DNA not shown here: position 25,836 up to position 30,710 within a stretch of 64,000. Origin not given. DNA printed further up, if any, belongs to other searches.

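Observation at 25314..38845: Candidate dockerin-independent surface enzyme assembly: shared helical + beta 'docking' module on anchorless proteins and on an SLH scaffold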

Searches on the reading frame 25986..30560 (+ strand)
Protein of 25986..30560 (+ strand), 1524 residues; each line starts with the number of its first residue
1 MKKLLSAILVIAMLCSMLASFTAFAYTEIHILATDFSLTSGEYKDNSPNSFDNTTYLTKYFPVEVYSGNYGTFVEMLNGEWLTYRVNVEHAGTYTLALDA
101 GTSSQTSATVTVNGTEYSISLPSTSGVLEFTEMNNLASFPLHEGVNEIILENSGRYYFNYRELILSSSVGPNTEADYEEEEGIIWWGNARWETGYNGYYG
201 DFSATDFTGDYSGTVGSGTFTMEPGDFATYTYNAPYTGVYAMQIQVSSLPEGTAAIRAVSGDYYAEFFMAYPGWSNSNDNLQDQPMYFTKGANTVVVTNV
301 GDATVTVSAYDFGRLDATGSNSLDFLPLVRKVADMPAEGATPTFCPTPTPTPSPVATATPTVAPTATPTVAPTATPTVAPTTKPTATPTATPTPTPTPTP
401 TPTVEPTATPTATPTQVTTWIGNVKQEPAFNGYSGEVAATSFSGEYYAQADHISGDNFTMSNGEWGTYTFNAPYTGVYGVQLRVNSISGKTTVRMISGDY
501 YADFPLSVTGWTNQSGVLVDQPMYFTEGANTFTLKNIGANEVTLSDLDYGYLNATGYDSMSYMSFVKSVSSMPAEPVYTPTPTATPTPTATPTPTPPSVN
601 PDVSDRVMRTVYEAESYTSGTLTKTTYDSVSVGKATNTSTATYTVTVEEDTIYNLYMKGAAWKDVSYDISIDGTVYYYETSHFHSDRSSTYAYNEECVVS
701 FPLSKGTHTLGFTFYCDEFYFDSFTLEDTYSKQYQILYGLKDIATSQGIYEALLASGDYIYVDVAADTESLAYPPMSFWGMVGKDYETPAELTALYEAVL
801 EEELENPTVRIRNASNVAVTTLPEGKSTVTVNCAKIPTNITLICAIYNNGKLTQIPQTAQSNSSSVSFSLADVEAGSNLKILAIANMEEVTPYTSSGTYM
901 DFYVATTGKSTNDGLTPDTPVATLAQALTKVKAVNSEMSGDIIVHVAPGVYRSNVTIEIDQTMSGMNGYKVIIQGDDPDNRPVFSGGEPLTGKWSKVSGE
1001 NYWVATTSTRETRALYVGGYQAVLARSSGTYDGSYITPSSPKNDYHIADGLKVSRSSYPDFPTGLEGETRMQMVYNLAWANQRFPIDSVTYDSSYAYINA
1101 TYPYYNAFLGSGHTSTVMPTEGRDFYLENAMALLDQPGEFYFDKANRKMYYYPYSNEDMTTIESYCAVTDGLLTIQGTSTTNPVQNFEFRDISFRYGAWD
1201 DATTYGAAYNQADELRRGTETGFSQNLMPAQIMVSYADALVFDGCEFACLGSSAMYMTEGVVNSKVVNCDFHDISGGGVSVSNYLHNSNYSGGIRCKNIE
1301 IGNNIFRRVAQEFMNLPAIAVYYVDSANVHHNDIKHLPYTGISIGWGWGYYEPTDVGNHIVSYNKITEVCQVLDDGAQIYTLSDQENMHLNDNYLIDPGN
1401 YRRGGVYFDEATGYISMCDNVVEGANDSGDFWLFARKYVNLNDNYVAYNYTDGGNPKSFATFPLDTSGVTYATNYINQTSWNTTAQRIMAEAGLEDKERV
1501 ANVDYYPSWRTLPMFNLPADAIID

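Call 4: search_protein_families(library=pfam, proteins=[window:25986-30560:+], max_evalue=0.01)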
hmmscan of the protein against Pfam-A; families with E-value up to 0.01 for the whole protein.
window:25986-30560:+ (1524 aa): 3 families
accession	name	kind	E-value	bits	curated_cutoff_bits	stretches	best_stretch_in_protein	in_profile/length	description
PF21231.2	GH141_M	-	6.2e-09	36.3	27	1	1009-1153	15-155/156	GH141 insertion domain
PF13229.12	Beta_helix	-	0.00021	21.4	25.9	1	1232-1344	49-144/158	Right handed beta helix region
PF18099.7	CBM_35_2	-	0.002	18.6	23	0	75-133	21-81/112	Carbohydrate binding module (family 35)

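Call 76: search_protein_families(library=ncbifam, proteins=[window:25986-30560:+], max_evalue=0.01)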
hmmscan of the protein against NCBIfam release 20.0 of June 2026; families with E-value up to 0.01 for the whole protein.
window:25986-30560:+ (1524 aa): 2 families
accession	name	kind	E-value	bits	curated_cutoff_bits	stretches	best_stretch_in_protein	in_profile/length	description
NF052345.1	S_layer_anammox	exception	0.00079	16.9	1400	1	385-493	1281-1386/1596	Kustd1514 family S-layer glycoprotein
NF033761.1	gliding_GltJ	equivalog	0.0014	17.8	450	1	332-418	407-496/671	adventurous gliding motility protein GltJ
